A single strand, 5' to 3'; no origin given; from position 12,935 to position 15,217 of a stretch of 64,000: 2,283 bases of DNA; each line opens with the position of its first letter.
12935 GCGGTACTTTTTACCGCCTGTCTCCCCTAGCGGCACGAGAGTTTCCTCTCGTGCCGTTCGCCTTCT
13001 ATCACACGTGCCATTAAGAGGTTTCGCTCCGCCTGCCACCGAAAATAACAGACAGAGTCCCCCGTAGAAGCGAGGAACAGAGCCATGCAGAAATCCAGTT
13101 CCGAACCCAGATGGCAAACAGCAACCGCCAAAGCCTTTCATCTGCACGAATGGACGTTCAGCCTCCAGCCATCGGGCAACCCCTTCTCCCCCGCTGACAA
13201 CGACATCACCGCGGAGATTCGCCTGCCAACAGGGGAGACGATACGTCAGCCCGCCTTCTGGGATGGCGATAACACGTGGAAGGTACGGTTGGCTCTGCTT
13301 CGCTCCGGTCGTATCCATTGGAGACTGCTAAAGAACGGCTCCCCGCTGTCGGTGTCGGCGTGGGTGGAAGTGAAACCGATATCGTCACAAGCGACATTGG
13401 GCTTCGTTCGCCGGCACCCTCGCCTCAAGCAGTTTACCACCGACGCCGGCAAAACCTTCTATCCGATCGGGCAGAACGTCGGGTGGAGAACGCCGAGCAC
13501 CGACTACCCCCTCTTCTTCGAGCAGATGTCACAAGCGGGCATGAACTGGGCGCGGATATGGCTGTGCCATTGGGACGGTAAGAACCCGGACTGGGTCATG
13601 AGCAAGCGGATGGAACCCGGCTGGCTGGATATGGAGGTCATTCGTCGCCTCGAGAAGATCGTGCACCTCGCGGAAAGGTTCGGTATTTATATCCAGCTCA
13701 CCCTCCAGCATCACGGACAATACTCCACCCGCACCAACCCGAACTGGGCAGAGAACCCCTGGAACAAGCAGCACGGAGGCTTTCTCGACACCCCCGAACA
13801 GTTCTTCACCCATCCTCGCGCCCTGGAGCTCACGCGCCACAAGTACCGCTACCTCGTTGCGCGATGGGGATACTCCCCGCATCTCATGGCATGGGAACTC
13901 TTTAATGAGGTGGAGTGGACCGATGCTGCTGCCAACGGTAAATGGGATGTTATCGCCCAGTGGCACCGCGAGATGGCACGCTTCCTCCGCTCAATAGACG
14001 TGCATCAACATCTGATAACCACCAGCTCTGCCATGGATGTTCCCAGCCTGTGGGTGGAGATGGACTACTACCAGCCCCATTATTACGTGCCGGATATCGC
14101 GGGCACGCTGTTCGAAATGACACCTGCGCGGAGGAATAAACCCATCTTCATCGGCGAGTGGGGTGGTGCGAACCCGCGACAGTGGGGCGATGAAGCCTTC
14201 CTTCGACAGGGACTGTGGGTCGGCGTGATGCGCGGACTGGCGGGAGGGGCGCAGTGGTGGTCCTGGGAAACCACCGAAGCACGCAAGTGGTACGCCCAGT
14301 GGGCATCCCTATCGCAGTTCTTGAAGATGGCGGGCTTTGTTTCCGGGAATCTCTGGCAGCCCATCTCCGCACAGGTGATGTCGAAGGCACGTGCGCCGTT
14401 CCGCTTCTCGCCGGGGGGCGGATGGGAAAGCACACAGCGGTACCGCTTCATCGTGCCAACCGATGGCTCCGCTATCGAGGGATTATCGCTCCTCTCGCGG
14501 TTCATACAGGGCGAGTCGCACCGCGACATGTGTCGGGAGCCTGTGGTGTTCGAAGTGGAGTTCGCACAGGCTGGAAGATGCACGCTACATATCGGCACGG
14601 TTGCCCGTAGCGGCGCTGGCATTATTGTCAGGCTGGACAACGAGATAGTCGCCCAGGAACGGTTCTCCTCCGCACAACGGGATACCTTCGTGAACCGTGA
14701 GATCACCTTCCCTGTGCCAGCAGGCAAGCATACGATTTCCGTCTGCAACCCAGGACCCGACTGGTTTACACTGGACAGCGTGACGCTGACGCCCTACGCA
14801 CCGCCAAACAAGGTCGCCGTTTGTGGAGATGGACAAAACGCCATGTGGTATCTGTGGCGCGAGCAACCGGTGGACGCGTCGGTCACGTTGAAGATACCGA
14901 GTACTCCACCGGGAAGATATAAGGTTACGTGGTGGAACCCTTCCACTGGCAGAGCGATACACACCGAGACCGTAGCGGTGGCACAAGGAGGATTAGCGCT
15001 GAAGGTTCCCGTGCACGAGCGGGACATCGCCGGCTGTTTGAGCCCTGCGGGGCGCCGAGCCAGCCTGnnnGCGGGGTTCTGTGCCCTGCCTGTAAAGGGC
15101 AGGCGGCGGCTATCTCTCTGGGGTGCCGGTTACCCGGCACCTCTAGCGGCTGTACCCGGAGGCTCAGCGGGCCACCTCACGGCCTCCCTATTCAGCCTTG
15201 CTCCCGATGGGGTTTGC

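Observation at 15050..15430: RNase P RNA (rnpB) present but absent from the ORF track; its 3' end overlaps the GH5 gene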

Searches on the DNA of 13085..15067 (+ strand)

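Call 11: search_rna_families(sources=[L001, L002, L003, L004, L005, L007], threshold=gathering)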
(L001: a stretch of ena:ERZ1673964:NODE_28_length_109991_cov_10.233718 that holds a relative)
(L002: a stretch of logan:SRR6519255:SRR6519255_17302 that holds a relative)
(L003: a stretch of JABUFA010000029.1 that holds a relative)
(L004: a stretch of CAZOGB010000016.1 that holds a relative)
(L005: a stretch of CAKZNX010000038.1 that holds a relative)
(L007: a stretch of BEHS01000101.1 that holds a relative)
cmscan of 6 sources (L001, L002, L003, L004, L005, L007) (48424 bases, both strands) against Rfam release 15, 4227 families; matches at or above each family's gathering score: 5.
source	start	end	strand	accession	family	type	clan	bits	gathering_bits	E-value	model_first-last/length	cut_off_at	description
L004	5968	6344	-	RF00010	RNaseP_bact_a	Gene; ribozyme;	CL00002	299.6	100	3.7e-97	1-367/367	no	Bacterial RNase P class A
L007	960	1337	-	RF00010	RNaseP_bact_a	Gene; ribozyme;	CL00002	295.6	100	8e-96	1-367/367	no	Bacterial RNase P class A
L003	5968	6344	-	RF00010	RNaseP_bact_a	Gene; ribozyme;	CL00002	295.2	100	1.1e-95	1-367/367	no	Bacterial RNase P class A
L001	7968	8343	-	RF00010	RNaseP_bact_a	Gene; ribozyme;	CL00002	293.7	100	3.8e-95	1-367/367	no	Bacterial RNase P class A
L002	2182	2557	-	RF00010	RNaseP_bact_a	Gene; ribozyme;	CL00002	293.7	100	3.8e-95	1-367/367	no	Bacterial RNase P class A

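Call 25: search_rna_families(sources=[L023, L024, L025, L026, L027, L005], threshold=evalue, max_evalue=0.001)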
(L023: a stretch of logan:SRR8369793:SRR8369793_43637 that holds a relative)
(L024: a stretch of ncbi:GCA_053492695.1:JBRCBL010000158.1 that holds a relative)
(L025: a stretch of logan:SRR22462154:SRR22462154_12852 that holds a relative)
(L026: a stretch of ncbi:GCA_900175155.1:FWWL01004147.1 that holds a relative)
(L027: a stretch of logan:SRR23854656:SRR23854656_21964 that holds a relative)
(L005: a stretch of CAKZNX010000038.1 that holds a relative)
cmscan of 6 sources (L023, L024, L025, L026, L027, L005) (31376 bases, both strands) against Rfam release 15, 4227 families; matches with E-value up to 0.001: 6.
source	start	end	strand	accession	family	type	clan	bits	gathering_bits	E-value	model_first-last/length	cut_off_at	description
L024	4968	5344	-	RF00010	RNaseP_bact_a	Gene; ribozyme;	CL00002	295.4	100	6.2e-96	1-367/367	no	Bacterial RNase P class A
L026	4968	5344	-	RF00010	RNaseP_bact_a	Gene; ribozyme;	CL00002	285.7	100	1.2e-92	1-367/367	no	Bacterial RNase P class A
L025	3082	3458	-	RF00010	RNaseP_bact_a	Gene; ribozyme;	CL00002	277.2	100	9.2e-90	1-367/367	no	Bacterial RNase P class A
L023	3207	3494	-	RF00010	RNaseP_bact_a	Gene; ribozyme;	CL00002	191.5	100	1.1e-60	91-367/367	5'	Bacterial RNase P class A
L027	3401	3620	-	RF00010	RNaseP_bact_a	Gene; ribozyme;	CL00002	153.3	100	9.4e-48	153-367/367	5'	Bacterial RNase P class A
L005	2024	2190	-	RF00010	RNaseP_bact_a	Gene; ribozyme;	CL00002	95.4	100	3.9e-28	205-367/367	5'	Bacterial RNase P class A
